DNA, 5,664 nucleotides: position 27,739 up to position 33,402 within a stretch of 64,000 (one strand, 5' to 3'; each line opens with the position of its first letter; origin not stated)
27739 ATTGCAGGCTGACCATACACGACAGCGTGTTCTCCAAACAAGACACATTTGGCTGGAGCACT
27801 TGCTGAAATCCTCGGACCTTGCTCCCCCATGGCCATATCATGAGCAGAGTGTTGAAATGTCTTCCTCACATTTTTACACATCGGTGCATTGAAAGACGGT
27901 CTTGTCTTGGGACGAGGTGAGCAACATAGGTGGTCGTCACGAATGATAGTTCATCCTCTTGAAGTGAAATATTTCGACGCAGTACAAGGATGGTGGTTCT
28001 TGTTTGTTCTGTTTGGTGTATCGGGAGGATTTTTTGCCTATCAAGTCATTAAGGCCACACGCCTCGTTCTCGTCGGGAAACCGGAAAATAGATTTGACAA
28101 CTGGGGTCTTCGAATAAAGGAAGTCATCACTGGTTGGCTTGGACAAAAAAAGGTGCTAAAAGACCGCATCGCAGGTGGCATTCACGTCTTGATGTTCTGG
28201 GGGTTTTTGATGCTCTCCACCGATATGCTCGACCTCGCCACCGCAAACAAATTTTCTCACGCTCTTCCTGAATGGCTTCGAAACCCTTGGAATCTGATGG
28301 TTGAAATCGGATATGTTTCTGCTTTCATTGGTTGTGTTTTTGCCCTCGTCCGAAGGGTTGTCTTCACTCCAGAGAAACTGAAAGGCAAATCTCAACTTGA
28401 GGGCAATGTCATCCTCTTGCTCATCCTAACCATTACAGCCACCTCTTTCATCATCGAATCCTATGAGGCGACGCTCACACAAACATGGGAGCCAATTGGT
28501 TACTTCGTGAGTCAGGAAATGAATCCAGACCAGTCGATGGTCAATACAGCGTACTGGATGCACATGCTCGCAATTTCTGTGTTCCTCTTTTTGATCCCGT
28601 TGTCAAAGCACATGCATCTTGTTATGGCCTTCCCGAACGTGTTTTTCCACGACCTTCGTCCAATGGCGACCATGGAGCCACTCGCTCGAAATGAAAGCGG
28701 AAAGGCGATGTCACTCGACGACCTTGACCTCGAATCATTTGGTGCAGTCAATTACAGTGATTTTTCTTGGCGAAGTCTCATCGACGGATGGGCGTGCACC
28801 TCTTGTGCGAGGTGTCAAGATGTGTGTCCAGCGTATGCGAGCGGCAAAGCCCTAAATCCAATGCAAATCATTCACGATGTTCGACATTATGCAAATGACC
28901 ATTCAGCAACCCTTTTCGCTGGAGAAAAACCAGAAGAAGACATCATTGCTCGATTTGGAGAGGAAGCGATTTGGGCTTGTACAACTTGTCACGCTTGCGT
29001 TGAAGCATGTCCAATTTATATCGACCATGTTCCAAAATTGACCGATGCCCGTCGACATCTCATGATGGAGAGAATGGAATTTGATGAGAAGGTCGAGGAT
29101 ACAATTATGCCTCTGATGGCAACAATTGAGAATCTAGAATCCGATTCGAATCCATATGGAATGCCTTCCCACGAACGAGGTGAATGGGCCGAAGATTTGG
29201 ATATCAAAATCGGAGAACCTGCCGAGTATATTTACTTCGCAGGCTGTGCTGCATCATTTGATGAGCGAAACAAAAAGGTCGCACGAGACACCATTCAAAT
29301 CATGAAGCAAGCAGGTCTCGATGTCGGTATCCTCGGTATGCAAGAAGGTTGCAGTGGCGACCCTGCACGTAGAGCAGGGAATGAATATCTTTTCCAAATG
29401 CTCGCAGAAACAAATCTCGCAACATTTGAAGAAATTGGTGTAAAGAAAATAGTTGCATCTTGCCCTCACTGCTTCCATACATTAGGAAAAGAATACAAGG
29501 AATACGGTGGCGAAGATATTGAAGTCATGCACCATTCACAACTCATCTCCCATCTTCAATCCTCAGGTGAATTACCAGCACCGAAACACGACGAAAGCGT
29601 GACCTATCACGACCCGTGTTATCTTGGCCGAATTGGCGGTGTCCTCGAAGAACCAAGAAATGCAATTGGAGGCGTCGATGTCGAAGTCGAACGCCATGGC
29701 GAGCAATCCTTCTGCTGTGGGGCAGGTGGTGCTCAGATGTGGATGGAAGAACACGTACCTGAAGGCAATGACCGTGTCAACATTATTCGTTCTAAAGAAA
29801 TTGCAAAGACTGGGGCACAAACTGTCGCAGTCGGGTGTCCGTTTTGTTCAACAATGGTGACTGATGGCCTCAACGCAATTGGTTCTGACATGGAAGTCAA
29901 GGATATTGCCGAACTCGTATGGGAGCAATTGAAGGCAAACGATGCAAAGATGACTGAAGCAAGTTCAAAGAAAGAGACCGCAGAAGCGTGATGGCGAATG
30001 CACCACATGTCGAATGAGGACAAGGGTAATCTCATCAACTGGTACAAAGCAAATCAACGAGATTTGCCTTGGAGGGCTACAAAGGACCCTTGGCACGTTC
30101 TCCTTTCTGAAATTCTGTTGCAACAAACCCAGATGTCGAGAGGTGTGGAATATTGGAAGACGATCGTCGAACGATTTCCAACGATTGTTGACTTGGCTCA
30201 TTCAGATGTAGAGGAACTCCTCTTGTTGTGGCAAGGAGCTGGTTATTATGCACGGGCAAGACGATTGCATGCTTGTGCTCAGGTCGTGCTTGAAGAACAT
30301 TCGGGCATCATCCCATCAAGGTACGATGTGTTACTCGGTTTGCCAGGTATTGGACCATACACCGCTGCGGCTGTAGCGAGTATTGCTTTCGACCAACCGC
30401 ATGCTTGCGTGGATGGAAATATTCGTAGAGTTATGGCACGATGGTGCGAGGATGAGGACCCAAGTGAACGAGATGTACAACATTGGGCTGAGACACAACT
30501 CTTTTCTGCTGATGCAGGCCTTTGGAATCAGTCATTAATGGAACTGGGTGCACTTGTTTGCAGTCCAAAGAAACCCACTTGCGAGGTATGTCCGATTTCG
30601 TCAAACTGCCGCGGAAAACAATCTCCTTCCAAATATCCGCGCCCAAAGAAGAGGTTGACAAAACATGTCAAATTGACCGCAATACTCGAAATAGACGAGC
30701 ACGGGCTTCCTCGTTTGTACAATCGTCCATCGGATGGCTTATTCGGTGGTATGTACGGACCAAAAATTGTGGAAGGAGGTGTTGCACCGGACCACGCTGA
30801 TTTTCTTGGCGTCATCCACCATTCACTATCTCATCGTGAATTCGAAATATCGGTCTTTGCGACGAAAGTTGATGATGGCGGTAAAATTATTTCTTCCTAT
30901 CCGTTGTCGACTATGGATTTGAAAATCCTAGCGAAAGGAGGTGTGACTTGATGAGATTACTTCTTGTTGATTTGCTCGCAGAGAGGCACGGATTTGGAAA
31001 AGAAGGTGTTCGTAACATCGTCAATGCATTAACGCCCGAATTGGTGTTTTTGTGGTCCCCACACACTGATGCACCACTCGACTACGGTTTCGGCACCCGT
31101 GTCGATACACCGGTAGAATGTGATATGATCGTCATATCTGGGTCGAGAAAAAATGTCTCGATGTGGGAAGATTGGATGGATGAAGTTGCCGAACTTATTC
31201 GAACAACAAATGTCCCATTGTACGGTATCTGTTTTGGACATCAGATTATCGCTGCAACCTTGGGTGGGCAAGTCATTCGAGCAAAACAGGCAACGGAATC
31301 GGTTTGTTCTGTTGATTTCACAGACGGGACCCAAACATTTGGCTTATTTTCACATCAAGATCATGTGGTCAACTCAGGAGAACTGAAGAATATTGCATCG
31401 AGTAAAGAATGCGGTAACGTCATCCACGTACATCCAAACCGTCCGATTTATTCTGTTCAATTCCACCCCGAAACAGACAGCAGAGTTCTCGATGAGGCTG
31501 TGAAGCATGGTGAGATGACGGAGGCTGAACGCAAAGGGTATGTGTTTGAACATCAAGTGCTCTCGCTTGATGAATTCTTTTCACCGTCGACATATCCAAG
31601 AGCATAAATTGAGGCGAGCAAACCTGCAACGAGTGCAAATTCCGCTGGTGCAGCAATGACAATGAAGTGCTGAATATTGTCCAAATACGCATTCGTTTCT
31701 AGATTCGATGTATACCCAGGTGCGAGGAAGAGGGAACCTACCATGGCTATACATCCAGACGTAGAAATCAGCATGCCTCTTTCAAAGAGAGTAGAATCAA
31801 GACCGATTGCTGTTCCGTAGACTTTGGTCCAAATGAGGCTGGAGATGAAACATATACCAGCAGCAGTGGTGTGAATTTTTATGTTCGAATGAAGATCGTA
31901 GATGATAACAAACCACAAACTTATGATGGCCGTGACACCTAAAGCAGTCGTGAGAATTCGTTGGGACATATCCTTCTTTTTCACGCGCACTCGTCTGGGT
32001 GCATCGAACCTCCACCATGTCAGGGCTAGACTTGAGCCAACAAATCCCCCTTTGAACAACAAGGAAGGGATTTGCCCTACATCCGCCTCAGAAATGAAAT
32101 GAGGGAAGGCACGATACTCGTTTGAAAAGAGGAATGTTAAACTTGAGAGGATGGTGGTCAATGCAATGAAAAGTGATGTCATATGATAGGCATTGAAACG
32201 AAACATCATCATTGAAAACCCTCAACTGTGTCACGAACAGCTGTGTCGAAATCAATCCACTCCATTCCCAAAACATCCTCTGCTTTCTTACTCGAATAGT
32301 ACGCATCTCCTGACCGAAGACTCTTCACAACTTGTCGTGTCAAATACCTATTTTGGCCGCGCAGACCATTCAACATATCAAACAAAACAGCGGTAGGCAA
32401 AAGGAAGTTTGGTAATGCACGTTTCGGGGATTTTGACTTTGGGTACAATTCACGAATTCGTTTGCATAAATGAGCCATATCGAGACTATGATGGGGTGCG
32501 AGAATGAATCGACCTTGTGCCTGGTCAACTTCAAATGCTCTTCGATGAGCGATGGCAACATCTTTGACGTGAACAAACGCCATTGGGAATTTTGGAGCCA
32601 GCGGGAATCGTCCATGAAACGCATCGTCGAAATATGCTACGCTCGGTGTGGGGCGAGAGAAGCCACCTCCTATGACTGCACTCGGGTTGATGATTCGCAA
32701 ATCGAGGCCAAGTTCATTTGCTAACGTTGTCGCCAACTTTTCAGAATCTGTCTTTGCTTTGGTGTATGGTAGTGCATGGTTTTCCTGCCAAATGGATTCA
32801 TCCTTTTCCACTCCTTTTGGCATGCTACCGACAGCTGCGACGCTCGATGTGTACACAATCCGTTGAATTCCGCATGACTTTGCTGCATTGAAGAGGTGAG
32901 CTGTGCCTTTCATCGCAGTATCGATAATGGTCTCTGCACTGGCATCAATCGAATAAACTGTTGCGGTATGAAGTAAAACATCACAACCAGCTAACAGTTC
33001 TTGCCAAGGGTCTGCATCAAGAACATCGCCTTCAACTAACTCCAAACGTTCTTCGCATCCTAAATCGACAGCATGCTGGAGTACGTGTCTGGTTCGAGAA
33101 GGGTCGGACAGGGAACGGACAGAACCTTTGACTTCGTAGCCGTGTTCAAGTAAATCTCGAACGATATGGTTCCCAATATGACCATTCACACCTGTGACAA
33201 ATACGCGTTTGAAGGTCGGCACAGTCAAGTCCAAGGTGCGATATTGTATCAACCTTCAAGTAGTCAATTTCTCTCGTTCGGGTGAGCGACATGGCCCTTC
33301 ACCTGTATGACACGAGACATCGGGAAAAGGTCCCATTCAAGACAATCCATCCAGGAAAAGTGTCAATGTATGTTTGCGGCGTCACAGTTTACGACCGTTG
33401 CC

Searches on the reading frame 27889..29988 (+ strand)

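Call 29: search_protein_families(library=pfam, proteins=[window:27889-29988:+], max_evalue=0.00001)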
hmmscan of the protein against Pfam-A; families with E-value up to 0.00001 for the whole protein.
window:27889-29988:+ (700 aa): 6 families
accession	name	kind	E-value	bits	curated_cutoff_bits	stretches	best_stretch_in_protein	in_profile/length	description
PF02754.22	CCG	-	3.5e-28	98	20.6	2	448-532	2-84/85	Cysteine-rich domain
PF13237.11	Fer4_10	-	3.1e-10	40.3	25.5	1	298-375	4-53/53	4Fe-4S dicluster domain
PF13183.11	Fer4_8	-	9.6e-09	36.1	27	1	302-376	4-66/68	4Fe-4S dicluster domain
PF13187.11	Fer4_9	-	2.3e-08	34.4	27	1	302-375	1-48/52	4Fe-4S dicluster domain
PF12838.12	Fer4_7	-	1.3e-06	29.2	27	0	298-315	33-50/52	4Fe-4S dicluster domain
PF12797.12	Fer4_2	-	6.1e-06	26.3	24.5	0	294-315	1-22/22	4Fe-4S binding domain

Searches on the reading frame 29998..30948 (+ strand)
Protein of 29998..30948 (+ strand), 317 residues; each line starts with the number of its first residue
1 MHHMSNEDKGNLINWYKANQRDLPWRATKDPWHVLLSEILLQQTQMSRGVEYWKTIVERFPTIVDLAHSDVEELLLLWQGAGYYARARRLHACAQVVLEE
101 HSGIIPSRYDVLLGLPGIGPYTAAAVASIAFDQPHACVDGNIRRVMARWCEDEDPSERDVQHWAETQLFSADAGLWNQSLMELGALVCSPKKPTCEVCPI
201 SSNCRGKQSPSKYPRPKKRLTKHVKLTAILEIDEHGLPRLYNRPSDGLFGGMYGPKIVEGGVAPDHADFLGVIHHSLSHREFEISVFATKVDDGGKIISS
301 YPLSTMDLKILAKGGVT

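Call 29: search_protein_families(library=pfam, proteins=[window:29998-30948:+], max_evalue=0.00001)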
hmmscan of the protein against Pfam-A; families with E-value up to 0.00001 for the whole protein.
window:29998-30948:+ (317 aa): 1 family
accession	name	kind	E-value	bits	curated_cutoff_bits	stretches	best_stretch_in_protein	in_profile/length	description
PF00730.31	HhH-GPD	-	2.9e-20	73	26.2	1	37-161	2-99/108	HhH-GPD superfamily base excision DNA repair protein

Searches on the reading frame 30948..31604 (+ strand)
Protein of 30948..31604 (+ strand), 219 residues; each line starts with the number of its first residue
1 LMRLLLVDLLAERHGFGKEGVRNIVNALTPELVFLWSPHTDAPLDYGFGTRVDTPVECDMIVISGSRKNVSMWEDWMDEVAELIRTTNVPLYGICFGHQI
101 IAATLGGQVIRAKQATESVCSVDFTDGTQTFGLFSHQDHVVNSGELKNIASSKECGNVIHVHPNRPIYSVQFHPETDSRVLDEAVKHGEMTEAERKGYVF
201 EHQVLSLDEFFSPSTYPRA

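Call 29: search_protein_families(library=pfam, proteins=[window:30948-31604:+], max_evalue=0.00001)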
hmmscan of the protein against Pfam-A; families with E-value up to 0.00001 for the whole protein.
window:30948-31604:+ (219 aa): 2 families
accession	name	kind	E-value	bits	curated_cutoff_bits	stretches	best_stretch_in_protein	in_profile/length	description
PF00117.34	GATase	-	7.7e-19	68.5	22.8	1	56-184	41-181/190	Glutamine amidotransferase class-I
PF07722.19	Peptidase_C26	-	2e-06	28.1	20.5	0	85-154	102-170/219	Peptidase C26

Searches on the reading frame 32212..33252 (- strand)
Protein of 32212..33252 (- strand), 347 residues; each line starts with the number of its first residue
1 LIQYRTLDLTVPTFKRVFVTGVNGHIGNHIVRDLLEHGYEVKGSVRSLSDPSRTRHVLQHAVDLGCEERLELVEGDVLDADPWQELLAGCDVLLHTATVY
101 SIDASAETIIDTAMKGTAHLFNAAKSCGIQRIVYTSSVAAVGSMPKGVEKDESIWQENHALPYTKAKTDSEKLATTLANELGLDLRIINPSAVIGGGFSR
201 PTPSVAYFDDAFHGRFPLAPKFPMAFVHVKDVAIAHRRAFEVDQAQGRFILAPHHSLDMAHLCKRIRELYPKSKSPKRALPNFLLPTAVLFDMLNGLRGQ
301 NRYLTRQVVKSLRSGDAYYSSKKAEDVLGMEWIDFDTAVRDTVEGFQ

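Call 29: search_protein_families(library=pfam, proteins=[window:32212-33252:-], max_evalue=0.00001)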
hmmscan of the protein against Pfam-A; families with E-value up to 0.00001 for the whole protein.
window:32212-33252:- (347 aa): 7 families
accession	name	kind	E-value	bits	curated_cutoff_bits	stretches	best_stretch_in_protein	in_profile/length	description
PF01370.27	Epimerase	-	1.1e-27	97.5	20.9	1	17-242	1-227/240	NAD dependent epimerase/dehydratase family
PF01073.25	3Beta_HSD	-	6e-21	75.1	22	1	19-180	2-162/280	3-beta hydroxysteroid dehydrogenase/isomerase family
PF16363.11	GDP_Man_Dehyd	-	1.6e-17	64.4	27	1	18-186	1-176/332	GDP-mannose 4,6 dehydratase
PF07993.18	NAD_binding_4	-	5.4e-17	62.2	20.1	1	19-203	1-213/258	Male sterility protein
PF13460.12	NAD_binding_10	-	1.9e-16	60.9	27.2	1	21-193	1-146/184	NAD(P)H-binding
PF05368.20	NmrA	-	1.2e-11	45.2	27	1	15-155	3-124/298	NmrA-like family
PF02719.21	Polysacc_synt_2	-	3.5e-06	26.9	20.2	1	17-141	1-132/293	Polysaccharide biosynthesis protein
